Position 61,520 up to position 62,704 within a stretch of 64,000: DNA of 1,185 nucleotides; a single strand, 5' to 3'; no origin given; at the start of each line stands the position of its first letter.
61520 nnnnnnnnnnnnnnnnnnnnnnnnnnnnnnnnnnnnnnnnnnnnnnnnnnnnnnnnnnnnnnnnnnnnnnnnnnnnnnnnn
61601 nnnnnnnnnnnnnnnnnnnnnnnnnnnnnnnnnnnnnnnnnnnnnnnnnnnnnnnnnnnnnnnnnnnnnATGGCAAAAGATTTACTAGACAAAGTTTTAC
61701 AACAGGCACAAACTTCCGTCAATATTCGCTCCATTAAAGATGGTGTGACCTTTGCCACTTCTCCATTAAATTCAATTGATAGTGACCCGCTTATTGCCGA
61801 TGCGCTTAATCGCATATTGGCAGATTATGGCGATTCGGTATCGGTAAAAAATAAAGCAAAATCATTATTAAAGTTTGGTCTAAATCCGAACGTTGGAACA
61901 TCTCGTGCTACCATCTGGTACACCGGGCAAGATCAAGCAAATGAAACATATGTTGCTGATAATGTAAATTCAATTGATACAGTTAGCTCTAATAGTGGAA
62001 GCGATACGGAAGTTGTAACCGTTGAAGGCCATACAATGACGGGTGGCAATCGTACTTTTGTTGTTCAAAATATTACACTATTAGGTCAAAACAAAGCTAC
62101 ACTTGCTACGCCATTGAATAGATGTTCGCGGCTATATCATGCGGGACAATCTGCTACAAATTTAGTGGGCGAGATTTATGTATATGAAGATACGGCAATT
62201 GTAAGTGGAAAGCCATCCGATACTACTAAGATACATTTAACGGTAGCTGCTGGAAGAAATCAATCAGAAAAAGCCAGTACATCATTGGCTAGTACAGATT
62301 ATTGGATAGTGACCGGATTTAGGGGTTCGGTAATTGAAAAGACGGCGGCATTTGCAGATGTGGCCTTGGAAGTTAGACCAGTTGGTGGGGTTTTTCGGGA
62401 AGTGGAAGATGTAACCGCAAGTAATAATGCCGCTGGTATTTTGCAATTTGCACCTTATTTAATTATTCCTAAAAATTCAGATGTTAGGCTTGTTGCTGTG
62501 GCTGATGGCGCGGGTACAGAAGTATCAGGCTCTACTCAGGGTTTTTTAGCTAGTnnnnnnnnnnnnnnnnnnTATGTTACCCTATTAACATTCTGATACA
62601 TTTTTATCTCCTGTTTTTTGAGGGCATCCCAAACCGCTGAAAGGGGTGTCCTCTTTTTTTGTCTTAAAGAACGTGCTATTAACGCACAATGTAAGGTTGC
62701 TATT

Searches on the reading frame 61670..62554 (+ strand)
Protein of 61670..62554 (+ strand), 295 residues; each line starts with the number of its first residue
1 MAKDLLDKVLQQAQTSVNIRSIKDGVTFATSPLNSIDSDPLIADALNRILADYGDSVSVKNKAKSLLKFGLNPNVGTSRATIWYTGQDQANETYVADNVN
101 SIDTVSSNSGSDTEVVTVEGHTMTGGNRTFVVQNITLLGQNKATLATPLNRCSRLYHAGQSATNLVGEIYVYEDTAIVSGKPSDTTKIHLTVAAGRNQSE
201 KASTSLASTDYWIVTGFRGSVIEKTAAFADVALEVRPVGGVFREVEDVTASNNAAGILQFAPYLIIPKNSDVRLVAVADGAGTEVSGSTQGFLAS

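Call 14: search_protein_families(library=pfam, proteins=[window:61670-62554:+], max_evalue=0.01)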
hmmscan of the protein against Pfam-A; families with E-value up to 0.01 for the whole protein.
window:61670-62554:+ (295 aa): 0 families

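Call 15: search_protein_families(library=phrogs, proteins=[window:61670-62554:+], max_evalue=0.01)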
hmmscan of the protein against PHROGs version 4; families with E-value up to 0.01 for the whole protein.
window:61670-62554:+ (295 aa): 1 family
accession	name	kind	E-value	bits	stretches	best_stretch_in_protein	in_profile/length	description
phrog_8198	-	unknown function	0.00078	19.8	1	64-287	52-253/262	-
